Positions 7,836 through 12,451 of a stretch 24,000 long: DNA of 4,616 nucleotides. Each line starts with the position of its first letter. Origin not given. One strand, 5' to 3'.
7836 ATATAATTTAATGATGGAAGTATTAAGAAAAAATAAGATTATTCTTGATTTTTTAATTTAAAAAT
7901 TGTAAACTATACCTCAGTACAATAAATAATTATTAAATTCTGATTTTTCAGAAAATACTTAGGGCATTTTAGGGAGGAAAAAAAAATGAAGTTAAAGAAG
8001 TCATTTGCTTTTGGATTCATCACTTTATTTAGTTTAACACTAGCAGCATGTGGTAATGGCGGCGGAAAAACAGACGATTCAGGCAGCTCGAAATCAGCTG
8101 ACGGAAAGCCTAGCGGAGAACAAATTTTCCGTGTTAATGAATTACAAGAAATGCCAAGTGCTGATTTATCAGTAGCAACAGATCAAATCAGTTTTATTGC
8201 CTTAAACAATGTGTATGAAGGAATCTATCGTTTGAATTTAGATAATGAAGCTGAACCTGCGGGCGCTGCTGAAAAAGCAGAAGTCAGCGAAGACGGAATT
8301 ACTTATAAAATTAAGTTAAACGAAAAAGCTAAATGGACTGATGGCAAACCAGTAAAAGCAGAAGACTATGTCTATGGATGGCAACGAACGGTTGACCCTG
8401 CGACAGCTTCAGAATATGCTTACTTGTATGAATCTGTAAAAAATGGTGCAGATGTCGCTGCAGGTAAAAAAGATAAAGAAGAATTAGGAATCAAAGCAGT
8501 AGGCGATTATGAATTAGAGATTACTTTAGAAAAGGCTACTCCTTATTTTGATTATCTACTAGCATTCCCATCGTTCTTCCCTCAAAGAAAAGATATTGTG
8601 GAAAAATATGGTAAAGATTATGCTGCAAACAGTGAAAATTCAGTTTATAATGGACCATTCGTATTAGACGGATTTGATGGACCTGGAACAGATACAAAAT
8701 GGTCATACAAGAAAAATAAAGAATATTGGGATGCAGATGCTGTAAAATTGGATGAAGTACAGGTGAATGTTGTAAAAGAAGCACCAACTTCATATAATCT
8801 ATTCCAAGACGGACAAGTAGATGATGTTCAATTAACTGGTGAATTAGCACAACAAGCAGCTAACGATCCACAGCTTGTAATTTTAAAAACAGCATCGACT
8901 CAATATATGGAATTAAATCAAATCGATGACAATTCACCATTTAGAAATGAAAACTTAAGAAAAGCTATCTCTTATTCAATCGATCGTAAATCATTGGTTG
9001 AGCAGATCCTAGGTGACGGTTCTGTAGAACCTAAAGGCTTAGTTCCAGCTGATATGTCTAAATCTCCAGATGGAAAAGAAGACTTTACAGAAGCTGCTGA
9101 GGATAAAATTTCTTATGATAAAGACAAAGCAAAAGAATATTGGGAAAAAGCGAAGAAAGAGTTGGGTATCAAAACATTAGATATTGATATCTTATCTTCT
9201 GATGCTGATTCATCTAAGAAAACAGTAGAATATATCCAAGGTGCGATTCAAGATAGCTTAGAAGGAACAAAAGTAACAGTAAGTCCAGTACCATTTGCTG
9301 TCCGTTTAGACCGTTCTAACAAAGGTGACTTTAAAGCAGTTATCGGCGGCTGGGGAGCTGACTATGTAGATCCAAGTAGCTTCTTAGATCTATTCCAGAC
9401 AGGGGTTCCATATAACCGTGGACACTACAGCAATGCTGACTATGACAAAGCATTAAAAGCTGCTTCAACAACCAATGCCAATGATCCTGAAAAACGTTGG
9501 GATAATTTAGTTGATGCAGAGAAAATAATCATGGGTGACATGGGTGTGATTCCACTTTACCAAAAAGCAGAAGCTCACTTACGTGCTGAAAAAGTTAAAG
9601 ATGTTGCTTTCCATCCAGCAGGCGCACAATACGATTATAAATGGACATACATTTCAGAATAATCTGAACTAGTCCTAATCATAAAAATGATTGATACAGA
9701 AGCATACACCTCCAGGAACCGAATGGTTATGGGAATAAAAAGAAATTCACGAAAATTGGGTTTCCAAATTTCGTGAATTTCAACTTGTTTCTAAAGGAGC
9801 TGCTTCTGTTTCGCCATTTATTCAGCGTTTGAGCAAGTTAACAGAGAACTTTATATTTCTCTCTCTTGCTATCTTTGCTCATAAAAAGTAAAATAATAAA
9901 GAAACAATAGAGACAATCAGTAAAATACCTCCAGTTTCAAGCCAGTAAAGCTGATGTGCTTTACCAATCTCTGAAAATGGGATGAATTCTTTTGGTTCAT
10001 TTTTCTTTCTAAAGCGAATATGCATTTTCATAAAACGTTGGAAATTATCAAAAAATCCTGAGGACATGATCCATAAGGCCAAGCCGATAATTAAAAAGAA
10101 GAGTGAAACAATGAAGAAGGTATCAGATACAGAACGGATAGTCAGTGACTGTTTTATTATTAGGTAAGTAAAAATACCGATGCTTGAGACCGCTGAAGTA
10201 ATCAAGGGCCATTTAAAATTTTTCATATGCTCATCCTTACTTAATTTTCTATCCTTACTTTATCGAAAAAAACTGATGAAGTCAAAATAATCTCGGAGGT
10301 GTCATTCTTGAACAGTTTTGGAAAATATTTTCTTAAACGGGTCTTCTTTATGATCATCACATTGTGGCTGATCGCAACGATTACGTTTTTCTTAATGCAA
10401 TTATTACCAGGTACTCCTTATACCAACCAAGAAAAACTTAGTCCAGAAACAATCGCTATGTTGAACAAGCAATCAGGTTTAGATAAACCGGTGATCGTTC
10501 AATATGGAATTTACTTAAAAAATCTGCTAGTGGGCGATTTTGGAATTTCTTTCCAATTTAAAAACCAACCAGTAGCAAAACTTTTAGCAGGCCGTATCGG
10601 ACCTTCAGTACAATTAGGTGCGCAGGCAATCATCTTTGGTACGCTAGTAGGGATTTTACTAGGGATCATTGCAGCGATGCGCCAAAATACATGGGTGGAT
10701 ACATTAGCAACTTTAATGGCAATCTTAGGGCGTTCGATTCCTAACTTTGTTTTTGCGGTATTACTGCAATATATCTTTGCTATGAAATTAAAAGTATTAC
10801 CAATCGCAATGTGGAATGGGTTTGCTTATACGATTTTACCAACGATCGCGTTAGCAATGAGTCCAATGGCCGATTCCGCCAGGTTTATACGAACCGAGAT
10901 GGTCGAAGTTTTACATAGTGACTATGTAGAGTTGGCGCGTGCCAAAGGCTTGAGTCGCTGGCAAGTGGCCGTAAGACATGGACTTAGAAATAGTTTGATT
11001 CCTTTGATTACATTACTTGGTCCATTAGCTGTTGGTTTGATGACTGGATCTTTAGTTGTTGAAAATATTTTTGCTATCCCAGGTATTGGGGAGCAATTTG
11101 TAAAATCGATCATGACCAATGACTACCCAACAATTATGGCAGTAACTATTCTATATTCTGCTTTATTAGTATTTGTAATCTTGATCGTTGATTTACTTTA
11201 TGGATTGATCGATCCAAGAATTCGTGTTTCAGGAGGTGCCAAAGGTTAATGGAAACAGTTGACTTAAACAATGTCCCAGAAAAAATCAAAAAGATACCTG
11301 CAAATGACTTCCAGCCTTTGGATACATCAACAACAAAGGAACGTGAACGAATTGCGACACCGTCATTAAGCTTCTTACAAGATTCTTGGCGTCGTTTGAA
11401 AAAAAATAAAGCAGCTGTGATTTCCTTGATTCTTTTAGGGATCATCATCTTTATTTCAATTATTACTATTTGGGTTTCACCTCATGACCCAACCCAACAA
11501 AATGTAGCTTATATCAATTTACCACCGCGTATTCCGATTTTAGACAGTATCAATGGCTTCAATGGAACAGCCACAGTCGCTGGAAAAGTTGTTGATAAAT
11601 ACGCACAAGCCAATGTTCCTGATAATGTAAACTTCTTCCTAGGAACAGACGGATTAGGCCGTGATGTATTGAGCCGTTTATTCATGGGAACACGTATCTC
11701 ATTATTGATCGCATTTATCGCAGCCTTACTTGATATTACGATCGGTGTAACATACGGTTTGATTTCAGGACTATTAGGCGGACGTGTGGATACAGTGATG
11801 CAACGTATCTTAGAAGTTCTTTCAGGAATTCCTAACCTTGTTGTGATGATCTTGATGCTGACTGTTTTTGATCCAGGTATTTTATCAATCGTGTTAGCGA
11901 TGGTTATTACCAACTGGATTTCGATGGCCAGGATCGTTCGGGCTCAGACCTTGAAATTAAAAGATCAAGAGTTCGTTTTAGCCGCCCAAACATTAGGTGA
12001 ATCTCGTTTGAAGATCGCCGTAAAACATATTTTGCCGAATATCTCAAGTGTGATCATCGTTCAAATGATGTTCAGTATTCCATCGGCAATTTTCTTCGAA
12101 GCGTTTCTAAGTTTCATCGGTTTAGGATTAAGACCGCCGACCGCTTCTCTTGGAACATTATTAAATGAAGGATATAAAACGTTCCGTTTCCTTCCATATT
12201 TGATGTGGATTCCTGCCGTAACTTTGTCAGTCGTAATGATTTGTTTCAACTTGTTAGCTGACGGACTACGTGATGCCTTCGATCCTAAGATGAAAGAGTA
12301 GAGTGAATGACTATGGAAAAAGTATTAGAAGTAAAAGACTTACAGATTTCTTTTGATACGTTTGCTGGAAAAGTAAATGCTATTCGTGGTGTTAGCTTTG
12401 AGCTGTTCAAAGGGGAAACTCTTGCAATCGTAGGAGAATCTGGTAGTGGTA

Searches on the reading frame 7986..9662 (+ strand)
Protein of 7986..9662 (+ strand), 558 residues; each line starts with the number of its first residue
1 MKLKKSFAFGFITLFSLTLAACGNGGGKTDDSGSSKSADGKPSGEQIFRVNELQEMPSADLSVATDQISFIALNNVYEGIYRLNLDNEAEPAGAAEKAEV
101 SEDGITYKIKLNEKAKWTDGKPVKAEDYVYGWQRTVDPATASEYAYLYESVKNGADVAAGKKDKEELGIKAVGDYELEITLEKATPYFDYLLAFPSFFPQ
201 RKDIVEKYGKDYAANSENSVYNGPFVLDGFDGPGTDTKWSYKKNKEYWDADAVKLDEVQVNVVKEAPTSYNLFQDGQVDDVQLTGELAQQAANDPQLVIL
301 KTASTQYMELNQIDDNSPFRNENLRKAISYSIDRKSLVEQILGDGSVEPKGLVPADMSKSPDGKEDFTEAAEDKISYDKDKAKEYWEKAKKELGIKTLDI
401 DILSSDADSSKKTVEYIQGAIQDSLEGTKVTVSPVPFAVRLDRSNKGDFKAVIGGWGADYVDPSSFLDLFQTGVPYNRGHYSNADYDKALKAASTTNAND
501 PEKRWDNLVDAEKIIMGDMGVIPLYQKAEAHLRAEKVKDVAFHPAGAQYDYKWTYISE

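Call 6: search_protein_families(library=pfam, proteins=[window:7986-9662:+])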
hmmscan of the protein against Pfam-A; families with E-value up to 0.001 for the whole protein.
window:7986-9662:+ (558 aa): 1 family
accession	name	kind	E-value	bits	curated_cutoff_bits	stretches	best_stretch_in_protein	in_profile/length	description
PF00496.27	SBP_bac_5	-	1.2e-76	258.6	32.4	1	94-474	6-364/368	Bacterial extracellular solute-binding proteins, family 5 Middle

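Call 60: search_protein_families(library=ncbifam, proteins=[window:7986-9662:+])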
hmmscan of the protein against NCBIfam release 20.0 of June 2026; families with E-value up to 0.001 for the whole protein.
window:7986-9662:+ (558 aa): 10 families
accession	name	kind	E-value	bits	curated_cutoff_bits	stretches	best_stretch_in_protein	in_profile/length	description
NF007287.0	PRK09755.1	equivalog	3.2e-60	204.4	1098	1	43-544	30-520/535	ABC transporter substrate-binding protein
NF011684.0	PRK15104.1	equivalog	8.6e-59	199.6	947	1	74-532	67-516/543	oligopeptide ABC transporter substrate-binding protein OppA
NF045467.1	Opp4A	equivalog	3.1e-35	121.4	650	2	65-422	55-407/556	oligopeptide ABC transporter substrate-binding protein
TIGR02294.1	nickel_nikA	equivalog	3e-23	82.1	393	1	70-544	29-490/501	nickel ABC transporter substrate-binding protein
NF011942.0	PRK15413.1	equivalog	9.4e-21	74.1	594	1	63-525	45-481/512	glutathione ABC transporter substrate-binding protein GsiB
NF043070.1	DppA_dipep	equivalog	8.8e-18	64.1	1005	1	76-518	60-496/535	dipeptide ABC transporter periplasmic-binding protein DppA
NF047575.1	opine_bind_CntA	exception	9.6e-15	54.1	800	1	69-543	58-521/535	staphylopine-dependent metal ABC transporter substrate-binding lipoprotein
NF043077.1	MMSYN1_0169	equivalog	6.3e-14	51.4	650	2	142-283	230-380/896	oligopeptide ABC transporter substrate-binding protein OppA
NF011689.0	PRK15109.1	equivalog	2e-13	49.9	560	1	94-532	83-515/547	ABC transporter substrate-binding protein SapA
NF045468.1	Opp5A_nikA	equivalog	4.4e-12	45.3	600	1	75-373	43-309/488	nickel ABC transporter substrate-binding protein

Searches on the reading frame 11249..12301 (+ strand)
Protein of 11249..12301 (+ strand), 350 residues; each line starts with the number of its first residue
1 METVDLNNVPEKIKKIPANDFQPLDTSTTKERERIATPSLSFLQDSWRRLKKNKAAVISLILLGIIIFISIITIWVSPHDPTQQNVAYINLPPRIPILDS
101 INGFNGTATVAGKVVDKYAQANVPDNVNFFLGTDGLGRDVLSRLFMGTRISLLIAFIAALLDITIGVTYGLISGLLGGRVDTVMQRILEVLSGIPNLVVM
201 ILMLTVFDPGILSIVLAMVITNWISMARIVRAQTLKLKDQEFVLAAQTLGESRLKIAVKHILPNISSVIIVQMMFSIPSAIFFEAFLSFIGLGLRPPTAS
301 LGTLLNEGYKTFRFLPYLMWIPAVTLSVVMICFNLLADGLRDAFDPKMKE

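Call 59: search_protein_families(library=pfam, proteins=[window:11249-12301:+])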
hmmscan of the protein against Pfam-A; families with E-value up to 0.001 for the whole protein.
window:11249-12301:+ (350 aa): 2 families
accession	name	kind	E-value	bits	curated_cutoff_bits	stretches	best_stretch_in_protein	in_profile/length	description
PF00528.27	BPD_transp_1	-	6.9e-36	124.1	26.4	1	166-349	1-183/184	Binding-protein-dependent transport system inner membrane component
PF12911.12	OppC_N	-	7.3e-19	67.8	23.9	1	41-93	1-53/53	N-terminal TM domain of oligopeptide transport permease C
